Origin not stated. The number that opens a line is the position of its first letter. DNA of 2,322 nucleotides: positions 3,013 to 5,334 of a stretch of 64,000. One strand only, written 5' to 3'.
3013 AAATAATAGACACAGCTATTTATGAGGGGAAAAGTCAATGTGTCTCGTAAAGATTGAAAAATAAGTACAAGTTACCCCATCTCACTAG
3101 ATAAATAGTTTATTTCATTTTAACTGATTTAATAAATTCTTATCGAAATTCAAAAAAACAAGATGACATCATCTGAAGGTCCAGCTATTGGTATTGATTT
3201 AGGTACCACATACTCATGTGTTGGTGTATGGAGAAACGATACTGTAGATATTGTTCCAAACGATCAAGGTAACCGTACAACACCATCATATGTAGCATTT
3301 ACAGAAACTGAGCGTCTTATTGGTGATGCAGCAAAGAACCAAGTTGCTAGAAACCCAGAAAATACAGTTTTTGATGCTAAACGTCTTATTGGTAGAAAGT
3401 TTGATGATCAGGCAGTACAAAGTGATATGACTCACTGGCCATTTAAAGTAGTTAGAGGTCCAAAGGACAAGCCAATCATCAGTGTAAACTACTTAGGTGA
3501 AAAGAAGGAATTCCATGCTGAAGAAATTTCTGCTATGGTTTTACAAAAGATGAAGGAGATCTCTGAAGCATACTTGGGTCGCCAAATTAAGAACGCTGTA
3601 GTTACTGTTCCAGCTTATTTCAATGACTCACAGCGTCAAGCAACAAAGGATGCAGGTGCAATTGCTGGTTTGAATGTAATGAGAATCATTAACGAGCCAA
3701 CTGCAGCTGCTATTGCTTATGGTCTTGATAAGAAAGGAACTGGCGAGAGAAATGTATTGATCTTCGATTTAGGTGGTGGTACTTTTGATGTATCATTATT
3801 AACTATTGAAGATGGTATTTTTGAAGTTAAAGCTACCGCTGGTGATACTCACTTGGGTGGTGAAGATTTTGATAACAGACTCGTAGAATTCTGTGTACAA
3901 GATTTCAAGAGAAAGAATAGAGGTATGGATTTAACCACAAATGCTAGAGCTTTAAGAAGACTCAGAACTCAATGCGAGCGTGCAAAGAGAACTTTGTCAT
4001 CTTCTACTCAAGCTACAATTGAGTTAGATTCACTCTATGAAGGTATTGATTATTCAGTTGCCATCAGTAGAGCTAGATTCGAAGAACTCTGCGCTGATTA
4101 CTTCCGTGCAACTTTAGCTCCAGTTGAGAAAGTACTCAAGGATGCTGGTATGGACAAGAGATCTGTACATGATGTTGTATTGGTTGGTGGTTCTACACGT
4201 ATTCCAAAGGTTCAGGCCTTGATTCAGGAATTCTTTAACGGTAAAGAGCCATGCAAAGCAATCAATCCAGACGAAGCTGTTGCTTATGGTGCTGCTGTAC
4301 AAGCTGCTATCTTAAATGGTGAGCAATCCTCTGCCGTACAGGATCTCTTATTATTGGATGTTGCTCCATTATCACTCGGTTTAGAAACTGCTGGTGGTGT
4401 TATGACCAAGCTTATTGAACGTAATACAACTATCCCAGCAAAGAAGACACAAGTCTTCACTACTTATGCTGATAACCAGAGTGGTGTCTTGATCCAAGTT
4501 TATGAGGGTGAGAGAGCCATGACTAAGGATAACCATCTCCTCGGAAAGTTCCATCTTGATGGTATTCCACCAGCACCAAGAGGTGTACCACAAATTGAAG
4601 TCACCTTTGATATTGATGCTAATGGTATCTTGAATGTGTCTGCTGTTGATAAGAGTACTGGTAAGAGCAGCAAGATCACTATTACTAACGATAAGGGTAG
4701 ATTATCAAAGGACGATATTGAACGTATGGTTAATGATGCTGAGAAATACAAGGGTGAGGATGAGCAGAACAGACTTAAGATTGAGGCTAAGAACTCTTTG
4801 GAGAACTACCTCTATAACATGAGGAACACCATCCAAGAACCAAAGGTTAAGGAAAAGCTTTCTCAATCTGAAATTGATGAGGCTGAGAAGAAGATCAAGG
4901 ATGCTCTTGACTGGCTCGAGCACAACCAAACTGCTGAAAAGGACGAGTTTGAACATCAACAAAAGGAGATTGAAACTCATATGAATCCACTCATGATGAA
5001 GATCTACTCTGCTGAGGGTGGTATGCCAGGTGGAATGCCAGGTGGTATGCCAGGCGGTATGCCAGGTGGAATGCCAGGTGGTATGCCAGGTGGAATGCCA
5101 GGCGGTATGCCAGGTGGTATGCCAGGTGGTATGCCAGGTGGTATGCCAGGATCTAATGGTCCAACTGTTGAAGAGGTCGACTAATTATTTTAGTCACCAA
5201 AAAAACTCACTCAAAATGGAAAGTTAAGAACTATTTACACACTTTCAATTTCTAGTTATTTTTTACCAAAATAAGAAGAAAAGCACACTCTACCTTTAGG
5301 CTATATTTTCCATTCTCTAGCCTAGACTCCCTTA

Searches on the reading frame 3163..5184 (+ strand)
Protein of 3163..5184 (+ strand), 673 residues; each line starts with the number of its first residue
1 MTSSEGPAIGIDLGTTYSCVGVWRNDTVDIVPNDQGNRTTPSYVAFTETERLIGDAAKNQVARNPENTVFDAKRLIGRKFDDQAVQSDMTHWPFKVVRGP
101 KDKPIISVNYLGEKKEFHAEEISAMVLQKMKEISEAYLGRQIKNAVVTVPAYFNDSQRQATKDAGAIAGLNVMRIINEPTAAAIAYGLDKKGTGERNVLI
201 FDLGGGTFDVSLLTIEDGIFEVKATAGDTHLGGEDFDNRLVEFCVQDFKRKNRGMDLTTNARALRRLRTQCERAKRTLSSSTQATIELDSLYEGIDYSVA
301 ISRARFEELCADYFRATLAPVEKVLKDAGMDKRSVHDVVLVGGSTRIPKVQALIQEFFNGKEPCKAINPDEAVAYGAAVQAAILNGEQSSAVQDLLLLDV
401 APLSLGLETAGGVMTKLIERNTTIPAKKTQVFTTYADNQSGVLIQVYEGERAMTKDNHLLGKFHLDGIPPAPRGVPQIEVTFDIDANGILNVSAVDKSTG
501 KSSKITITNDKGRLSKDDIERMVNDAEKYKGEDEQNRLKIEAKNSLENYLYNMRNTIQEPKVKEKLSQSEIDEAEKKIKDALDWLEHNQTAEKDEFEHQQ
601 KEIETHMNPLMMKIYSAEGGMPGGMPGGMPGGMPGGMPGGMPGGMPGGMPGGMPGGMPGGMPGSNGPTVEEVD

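Call 15: search_protein_families(library=pfam, proteins=[window:3163-5184:+], max_evalue=0.001)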
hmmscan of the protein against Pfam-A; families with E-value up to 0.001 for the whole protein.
window:3163-5184:+ (673 aa): 2 families
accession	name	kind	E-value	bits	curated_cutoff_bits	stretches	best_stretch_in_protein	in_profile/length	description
PF00012.26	HSP70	-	3.3e-263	874.8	20.6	1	8-615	1-598/599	Hsp70 protein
PF06723.19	MreB_Mbl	-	4.5e-16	59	27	1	124-378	76-316/327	MreB/Mbl protein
